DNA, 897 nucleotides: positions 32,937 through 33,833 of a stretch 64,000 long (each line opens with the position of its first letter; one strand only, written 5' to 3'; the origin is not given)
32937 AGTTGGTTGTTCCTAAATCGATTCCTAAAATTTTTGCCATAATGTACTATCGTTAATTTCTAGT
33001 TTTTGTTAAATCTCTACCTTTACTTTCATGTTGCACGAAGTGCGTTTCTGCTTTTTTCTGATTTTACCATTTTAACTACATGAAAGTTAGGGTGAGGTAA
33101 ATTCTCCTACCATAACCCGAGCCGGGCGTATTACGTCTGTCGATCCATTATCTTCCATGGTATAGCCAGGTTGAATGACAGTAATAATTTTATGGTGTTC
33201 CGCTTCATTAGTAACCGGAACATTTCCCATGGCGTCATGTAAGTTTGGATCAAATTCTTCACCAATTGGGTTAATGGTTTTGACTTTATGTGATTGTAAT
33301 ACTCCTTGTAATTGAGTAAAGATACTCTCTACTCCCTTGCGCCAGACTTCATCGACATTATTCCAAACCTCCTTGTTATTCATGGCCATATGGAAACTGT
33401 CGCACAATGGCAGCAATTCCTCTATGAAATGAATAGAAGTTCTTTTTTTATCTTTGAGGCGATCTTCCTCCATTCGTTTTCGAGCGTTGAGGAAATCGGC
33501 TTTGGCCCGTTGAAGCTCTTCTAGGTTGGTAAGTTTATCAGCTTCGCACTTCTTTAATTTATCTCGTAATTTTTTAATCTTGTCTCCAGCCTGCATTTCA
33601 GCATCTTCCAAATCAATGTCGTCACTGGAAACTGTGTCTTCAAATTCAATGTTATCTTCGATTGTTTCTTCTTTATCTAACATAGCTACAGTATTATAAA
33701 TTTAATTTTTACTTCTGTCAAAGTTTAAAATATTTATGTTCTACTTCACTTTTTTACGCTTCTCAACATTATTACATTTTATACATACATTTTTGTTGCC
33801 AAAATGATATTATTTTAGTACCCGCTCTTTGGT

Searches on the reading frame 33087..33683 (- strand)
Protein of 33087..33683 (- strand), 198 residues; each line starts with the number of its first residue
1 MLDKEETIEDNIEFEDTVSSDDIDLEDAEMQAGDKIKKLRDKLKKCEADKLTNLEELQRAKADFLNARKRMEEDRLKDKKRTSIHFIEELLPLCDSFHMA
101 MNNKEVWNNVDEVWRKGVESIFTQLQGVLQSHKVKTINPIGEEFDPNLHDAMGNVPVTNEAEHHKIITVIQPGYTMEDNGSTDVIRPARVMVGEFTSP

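Call 11: find_encoding_contigs(protein=window:33087-33683:-, flank=10000, max_places=10)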
Protein window:33087-33683:- (198 aa): 1 contig read that carries it; 1 place shown.
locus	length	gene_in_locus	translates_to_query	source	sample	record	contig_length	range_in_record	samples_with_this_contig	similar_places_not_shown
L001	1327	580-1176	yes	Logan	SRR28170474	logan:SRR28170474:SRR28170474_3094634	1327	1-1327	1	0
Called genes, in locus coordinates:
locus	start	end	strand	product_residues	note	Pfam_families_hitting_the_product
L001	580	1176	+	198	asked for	PF01025:GrpE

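Call 12: find_homologous_proteins(query=window:33087-33683:-, max_evalue=1e-10)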
Query window:33087-33683:- (198 aa): 1067 proteins with E <= 1e-10 among 1243 candidates; the best 120 are listed.
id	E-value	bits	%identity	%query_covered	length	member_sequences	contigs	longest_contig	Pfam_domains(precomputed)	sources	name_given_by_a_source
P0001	2.8e-126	437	100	100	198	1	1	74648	PF01025.25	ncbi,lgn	-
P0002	1.9e-116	405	93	98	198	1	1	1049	PF01025.25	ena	-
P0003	4.5e-116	404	92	98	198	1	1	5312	PF01025.25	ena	-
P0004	3.2e-115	401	92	98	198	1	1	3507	PF01025.25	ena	-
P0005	1.8e-111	389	86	100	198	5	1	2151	PF01025.25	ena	-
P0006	4.9e-111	387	86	100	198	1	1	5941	PF01025.25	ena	-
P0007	1.9e-101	356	81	99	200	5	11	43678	PF01025.25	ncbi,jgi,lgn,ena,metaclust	metaclust:\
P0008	3.2e-96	339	78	98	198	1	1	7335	PF01025.25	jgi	-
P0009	2.6e-93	329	76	99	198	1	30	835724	PF01025.25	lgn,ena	-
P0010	3.0e-88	313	71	99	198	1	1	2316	PF01025.25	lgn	-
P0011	3.1e-80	287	65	99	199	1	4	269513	PF01025.25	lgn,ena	-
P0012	4.1e-73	264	63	99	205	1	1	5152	PF01025.25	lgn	-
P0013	1.8e-72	261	61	98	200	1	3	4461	PF01025.25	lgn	-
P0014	3.1e-72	261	60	99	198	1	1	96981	PF01025.25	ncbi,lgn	-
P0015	2.8e-66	241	59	94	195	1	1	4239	PF01025.25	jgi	-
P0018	5.7e-63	230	55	94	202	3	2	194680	PF01025.25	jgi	jgi:molecular chaperone GrpE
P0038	1.1e-59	220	63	81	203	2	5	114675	PF01025.25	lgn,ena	-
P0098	6.4e-56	207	57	87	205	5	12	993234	PF01025.25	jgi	jgi:molecular chaperone GrpE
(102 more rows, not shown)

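Call 13: find_encoding_contigs(protein=P0003, flank=4000, max_places=3)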
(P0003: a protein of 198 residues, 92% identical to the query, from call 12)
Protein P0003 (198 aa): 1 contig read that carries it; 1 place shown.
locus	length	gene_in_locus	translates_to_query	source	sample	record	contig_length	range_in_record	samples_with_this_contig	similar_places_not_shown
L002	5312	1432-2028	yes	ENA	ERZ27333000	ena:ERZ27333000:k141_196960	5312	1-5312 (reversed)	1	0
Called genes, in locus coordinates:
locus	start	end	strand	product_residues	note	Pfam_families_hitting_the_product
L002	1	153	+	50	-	?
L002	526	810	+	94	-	-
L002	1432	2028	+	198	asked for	PF01025:GrpE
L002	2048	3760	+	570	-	PF00012:HSP70, PF06723:MreB_Mbl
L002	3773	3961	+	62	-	-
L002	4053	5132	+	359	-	PF00226:DnaJ, PF01556:DnaJ_C, PF00684:DnaJ_CXXCXGXG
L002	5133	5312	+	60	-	?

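Call 14: find_encoding_contigs(protein=P0006, flank=4000, max_places=3)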
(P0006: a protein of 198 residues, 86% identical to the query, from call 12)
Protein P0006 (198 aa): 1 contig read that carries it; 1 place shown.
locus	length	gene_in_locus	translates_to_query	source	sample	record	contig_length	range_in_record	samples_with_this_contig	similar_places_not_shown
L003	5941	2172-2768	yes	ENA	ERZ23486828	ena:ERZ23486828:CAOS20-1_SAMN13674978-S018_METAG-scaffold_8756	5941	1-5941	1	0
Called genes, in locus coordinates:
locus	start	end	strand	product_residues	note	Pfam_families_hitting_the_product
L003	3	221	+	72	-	?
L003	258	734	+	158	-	PF00380:Ribosomal_S9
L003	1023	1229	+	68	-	-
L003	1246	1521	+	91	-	-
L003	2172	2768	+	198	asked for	PF01025:GrpE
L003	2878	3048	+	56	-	-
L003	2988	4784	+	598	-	PF00012:HSP70, PF06723:MreB_Mbl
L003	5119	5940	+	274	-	?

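Call 15: find_encoding_contigs(protein=P0007, flank=4000, max_places=4)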
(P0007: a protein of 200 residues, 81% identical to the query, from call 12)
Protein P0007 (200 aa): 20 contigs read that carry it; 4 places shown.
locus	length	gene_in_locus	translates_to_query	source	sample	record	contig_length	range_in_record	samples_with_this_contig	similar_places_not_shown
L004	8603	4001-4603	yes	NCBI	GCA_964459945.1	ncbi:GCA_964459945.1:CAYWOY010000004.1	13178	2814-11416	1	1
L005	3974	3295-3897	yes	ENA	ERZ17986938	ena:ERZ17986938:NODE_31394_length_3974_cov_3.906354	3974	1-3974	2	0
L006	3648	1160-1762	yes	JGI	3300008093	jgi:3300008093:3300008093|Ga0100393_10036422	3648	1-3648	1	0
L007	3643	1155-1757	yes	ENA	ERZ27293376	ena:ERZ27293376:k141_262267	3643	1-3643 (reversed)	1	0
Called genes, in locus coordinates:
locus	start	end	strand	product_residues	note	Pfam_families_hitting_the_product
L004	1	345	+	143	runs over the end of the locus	PF00411:Ribosomal_S11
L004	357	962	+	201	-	PF00163:Ribosomal_S4, PF22421:SYY_C-terminal, PF01479:S4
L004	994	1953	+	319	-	PF01193:RNA_pol_L, PF13656:RNA_pol_L_2 (faint), PF01000:RNA_pol_A_bac, PF03118:RNA_pol_A_CTD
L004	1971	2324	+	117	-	PF01196:Ribosomal_L17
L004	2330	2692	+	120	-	PF00572:Ribosomal_L13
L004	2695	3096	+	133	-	PF00380:Ribosomal_S9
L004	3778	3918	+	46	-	-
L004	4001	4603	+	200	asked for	PF01025:GrpE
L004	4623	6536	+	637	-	PF00012:HSP70, PF06723:MreB_Mbl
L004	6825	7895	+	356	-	PF00226:DnaJ, PF01556:DnaJ_C, PF00684:DnaJ_CXXCXGXG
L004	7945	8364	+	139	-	PF01205:Impact_N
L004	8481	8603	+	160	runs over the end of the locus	-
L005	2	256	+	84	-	?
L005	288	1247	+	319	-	PF01193:RNA_pol_L, PF13656:RNA_pol_L_2 (faint), PF01000:RNA_pol_A_bac, PF03118:RNA_pol_A_CTD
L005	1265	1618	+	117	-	PF01196:Ribosomal_L17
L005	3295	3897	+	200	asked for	PF01025:GrpE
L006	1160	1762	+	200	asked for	PF01025:GrpE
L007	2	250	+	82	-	?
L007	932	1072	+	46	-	-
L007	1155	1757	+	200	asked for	PF01025:GrpE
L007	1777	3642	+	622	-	?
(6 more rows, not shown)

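Call 16: find_encoding_contigs(protein=P0009, flank=4000, max_places=3)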
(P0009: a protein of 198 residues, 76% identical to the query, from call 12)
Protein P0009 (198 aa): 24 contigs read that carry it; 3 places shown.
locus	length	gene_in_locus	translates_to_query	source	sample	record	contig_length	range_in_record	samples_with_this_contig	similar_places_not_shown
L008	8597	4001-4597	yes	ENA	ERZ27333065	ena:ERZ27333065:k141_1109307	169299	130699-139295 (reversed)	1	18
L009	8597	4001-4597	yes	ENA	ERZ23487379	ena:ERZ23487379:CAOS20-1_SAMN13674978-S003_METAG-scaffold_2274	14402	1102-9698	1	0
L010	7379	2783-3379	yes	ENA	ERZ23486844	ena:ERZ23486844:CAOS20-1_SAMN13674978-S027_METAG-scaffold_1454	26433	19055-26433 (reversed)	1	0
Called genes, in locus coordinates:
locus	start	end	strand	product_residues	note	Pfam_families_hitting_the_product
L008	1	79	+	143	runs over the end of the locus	PF00411:Ribosomal_S11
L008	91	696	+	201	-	PF00163:Ribosomal_S4, PF22421:SYY_C-terminal, PF01479:S4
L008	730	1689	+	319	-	PF01193:RNA_pol_L, PF13656:RNA_pol_L_2 (faint), PF01000:RNA_pol_A_bac, PF03118:RNA_pol_A_CTD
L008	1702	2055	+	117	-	PF01196:Ribosomal_L17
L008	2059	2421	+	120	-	PF00572:Ribosomal_L13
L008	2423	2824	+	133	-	PF00380:Ribosomal_S9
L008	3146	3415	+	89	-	-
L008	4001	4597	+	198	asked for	PF01025:GrpE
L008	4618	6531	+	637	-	PF00012:HSP70, PF06723:MreB_Mbl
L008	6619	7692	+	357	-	PF00226:DnaJ, PF01556:DnaJ_C, PF00684:DnaJ_CXXCXGXG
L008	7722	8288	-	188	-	-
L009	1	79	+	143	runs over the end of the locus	PF00411:Ribosomal_S11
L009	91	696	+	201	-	PF00163:Ribosomal_S4, PF22421:SYY_C-terminal, PF01479:S4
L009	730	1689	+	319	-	PF01193:RNA_pol_L, PF13656:RNA_pol_L_2 (faint), PF01000:RNA_pol_A_bac, PF03118:RNA_pol_A_CTD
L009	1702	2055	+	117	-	PF01196:Ribosomal_L17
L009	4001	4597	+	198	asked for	PF01025:GrpE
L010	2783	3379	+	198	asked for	PF01025:GrpE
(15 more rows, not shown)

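Call 17: find_encoding_contigs(protein=P0008, flank=4000, max_places=2)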
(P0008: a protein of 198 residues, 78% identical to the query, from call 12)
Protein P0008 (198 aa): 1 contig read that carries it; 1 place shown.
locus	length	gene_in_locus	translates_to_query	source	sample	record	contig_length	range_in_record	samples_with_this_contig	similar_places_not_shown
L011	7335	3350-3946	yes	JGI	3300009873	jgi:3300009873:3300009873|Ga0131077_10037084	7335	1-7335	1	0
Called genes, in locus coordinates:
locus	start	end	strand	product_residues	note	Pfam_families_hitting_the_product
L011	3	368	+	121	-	?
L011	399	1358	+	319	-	PF01193:RNA_pol_L, PF01000:RNA_pol_A_bac, PF03118:RNA_pol_A_CTD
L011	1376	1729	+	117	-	PF01196:Ribosomal_L17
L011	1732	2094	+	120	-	PF00572:Ribosomal_L13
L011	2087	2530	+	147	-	PF00380:Ribosomal_S9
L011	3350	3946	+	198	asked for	PF01025:GrpE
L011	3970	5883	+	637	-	PF00012:HSP70, PF06723:MreB_Mbl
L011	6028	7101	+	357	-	PF00226:DnaJ, PF01556:DnaJ_C, PF00684:DnaJ_CXXCXGXG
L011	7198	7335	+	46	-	?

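Call 18: find_encoding_contigs(protein=P0011, flank=4000, max_places=2)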
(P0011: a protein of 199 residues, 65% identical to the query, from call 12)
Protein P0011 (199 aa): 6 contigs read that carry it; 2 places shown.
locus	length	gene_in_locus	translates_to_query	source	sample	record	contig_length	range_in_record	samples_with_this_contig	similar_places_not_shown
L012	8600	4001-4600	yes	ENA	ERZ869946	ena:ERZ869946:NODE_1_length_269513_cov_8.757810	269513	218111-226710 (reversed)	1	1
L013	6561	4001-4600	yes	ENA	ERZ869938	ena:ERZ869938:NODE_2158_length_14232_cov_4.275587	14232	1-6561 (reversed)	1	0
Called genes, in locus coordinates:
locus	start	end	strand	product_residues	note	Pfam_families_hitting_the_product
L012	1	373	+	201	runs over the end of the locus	PF00163:Ribosomal_S4, PF01479:S4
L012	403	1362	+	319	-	PF01193:RNA_pol_L, PF01000:RNA_pol_A_bac, PF03118:RNA_pol_A_CTD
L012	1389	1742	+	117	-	PF01196:Ribosomal_L17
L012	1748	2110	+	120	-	PF00572:Ribosomal_L13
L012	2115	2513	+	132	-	PF00380:Ribosomal_S9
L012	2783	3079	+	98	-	-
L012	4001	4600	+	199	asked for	PF01025:GrpE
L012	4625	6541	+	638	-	PF00012:HSP70, PF06723:MreB_Mbl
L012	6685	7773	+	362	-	PF00226:DnaJ, PF01556:DnaJ_C, PF00684:DnaJ_CXXCXGXG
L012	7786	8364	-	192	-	-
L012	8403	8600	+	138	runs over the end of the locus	PF01205:Impact_N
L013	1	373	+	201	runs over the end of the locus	PF00163:Ribosomal_S4, PF01479:S4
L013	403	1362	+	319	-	PF01193:RNA_pol_L, PF01000:RNA_pol_A_bac, PF03118:RNA_pol_A_CTD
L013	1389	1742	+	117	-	PF01196:Ribosomal_L17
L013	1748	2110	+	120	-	PF00572:Ribosomal_L13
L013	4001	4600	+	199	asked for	PF01025:GrpE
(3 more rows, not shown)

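Call 19: find_encoding_contigs(protein=P0014, flank=4000, max_places=2)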
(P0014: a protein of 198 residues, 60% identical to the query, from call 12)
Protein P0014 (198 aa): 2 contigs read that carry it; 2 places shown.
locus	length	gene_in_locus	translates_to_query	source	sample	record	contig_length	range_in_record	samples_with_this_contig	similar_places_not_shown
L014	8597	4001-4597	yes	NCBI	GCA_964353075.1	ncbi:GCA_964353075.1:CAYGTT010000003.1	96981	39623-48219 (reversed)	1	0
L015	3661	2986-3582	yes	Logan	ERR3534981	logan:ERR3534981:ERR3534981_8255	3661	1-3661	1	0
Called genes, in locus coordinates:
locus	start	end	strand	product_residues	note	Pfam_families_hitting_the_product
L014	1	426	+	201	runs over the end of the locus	PF00163:Ribosomal_S4, PF01479:S4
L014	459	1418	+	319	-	PF01193:RNA_pol_L, PF01000:RNA_pol_A_bac, PF03118:RNA_pol_A_CTD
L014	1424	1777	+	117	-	PF01196:Ribosomal_L17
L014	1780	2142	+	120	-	PF00572:Ribosomal_L13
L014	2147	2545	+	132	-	PF00380:Ribosomal_S9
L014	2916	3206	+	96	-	-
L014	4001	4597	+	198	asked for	PF01025:GrpE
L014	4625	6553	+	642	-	PF00012:HSP70, PF06723:MreB_Mbl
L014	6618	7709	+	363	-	PF00226:DnaJ, PF01556:DnaJ_C, PF00684:DnaJ_CXXCXGXG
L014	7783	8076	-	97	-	-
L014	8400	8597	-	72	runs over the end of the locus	-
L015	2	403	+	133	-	?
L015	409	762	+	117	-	PF01196:Ribosomal_L17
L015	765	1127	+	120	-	PF00572:Ribosomal_L13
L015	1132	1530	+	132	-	PF00380:Ribosomal_S9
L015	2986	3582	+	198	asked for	PF01025:GrpE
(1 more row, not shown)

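Call 29: find_encoding_contigs(protein=P0018, flank=3000, max_places=2)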
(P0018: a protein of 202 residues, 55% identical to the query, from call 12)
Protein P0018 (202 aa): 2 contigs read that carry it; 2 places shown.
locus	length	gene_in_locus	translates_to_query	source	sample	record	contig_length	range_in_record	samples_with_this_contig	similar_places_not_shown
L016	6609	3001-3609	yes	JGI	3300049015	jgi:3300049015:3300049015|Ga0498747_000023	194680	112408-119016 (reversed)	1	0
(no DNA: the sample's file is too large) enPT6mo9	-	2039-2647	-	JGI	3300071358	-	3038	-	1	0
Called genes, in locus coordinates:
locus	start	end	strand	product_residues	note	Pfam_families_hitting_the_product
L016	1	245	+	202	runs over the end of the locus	PF00163:Ribosomal_S4, PF01479:S4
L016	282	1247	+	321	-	PF01193:RNA_pol_L, PF01000:RNA_pol_A_bac, PF03118:RNA_pol_A_CTD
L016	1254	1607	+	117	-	PF01196:Ribosomal_L17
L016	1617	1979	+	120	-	PF00572:Ribosomal_L13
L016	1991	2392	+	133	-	PF00380:Ribosomal_S9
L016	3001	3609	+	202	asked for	PF01025:GrpE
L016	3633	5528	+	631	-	PF00012:HSP70, PF06723:MreB_Mbl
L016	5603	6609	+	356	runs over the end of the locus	PF00226:DnaJ, PF01556:DnaJ_C, PF27659:CHP02642 (faint), PF00684:DnaJ_CXXCXGXG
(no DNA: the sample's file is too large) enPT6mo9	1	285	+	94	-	?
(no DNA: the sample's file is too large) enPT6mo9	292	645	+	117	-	PF01196:Ribosomal_L17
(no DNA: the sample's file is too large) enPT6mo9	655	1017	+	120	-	PF00572:Ribosomal_L13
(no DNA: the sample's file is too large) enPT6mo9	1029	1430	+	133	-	PF00380:Ribosomal_S9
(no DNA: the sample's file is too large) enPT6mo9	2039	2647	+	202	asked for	PF01025:GrpE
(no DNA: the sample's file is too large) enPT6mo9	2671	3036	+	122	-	?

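Call 30: find_encoding_contigs(protein=P0038, flank=3000, max_places=2)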
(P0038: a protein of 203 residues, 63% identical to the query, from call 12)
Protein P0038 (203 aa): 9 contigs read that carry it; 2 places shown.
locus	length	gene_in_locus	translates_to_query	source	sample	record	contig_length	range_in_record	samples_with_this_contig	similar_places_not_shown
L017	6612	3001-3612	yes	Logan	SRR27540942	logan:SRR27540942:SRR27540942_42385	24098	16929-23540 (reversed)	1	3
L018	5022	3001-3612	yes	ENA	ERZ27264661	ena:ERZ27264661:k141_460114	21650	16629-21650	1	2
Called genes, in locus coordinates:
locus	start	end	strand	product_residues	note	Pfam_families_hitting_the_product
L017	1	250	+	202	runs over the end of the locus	PF00163:Ribosomal_S4, PF01479:S4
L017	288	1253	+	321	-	PF01193:RNA_pol_L, PF01000:RNA_pol_A_bac, PF03118:RNA_pol_A_CTD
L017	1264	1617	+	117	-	PF01196:Ribosomal_L17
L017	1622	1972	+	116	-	PF00572:Ribosomal_L13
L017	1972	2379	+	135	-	PF00380:Ribosomal_S9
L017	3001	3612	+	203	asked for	PF01025:GrpE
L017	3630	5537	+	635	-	PF00012:HSP70, PF06723:MreB_Mbl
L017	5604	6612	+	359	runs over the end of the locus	PF00226:DnaJ, PF01556:DnaJ_C, PF00684:DnaJ_CXXCXGXG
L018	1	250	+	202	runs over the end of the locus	PF00163:Ribosomal_S4, PF01479:S4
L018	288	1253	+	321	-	PF01193:RNA_pol_L, PF01000:RNA_pol_A_bac, PF03118:RNA_pol_A_CTD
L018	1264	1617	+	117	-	PF01196:Ribosomal_L17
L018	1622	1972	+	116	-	PF00572:Ribosomal_L13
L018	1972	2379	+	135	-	PF00380:Ribosomal_S9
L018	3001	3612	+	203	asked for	PF01025:GrpE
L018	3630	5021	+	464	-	?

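Call 31: find_encoding_contigs(protein=P0098, flank=3000, max_places=2)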
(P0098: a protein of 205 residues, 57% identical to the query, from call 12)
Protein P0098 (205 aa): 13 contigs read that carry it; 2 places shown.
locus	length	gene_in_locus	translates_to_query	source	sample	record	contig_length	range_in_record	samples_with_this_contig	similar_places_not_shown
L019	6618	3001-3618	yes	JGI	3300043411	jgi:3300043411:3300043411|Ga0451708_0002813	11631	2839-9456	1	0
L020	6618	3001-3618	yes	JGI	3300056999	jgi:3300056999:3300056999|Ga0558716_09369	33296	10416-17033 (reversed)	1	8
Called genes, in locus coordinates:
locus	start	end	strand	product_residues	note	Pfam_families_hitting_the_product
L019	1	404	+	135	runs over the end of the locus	PF00380:Ribosomal_S9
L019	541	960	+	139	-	-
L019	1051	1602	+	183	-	PF01931:NTPase_I-T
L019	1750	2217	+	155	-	PF27765:UCP032817-like (weak)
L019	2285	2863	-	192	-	PF03848:TehB, PF13489:Methyltransf_23, PF05175:MTS (weak), PF13847:Methyltransf_31, PF08241:Methyltransf_11, PF08242:Methyltransf_12, PF13649:Methyltransf_25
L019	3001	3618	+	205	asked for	PF01025:GrpE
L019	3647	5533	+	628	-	PF00012:HSP70, PF06723:MreB_Mbl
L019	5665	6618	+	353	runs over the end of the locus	PF00226:DnaJ, PF01556:DnaJ_C, PF00684:DnaJ_CXXCXGXG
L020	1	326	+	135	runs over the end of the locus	PF00380:Ribosomal_S9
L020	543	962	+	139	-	-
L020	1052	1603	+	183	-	PF01931:NTPase_I-T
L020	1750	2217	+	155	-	PF27765:UCP032817-like (weak)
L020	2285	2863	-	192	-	PF03848:TehB, PF13489:Methyltransf_23, PF05175:MTS (weak), PF13847:Methyltransf_31, PF08241:Methyltransf_11, PF08242:Methyltransf_12, PF13649:Methyltransf_25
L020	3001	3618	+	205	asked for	PF01025:GrpE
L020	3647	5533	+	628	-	PF00012:HSP70, PF06723:MreB_Mbl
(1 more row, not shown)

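Call 35: find_related_loci(query=window:33087-33683:-, collection=genome_contigs, flank=2500)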
Query window:33087-33683:- (198 aa) in genome_contigs; peptide patterns used: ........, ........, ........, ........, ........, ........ (x = any residue, [..] = any of these).
61 stretches matched a pattern; 3 encode a relative of the query (tblastn E <= 1e-3); 3 distinct loci.
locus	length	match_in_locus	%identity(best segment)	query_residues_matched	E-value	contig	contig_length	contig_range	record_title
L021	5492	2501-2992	49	28-195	3e-45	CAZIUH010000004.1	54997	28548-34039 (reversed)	MAG TPA_asm: uncultured Candidatus Saccharibacteria bacterium isolate SRP178699_co1_126 genome assembly, contig: NODE_49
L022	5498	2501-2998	44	22-187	3e-38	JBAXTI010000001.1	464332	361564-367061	MAG: bacterium isolate ELA631 MAG631_1, whole genome shotgun sequence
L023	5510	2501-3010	42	22-187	1e-35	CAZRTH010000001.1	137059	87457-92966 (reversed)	MAG TPA_asm: uncultured Candidatus Saccharibacteria bacterium isolate SRP193066_co2_80 genome assembly, contig: NODE_25_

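Call 54: find_encoding_contigs(protein=P0012, flank=3000, max_places=2)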
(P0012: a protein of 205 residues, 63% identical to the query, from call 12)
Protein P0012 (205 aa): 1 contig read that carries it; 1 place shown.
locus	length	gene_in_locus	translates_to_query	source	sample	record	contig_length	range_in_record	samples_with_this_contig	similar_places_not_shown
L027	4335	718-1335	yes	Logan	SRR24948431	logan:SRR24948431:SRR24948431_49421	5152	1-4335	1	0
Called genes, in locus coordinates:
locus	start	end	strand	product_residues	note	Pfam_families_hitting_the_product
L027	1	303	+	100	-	?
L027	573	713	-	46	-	-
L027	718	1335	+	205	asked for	PF01025:GrpE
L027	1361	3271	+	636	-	PF00012:HSP70, PF06723:MreB_Mbl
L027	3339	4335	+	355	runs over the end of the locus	PF00226:DnaJ, PF01556:DnaJ_C, PF00684:DnaJ_CXXCXGXG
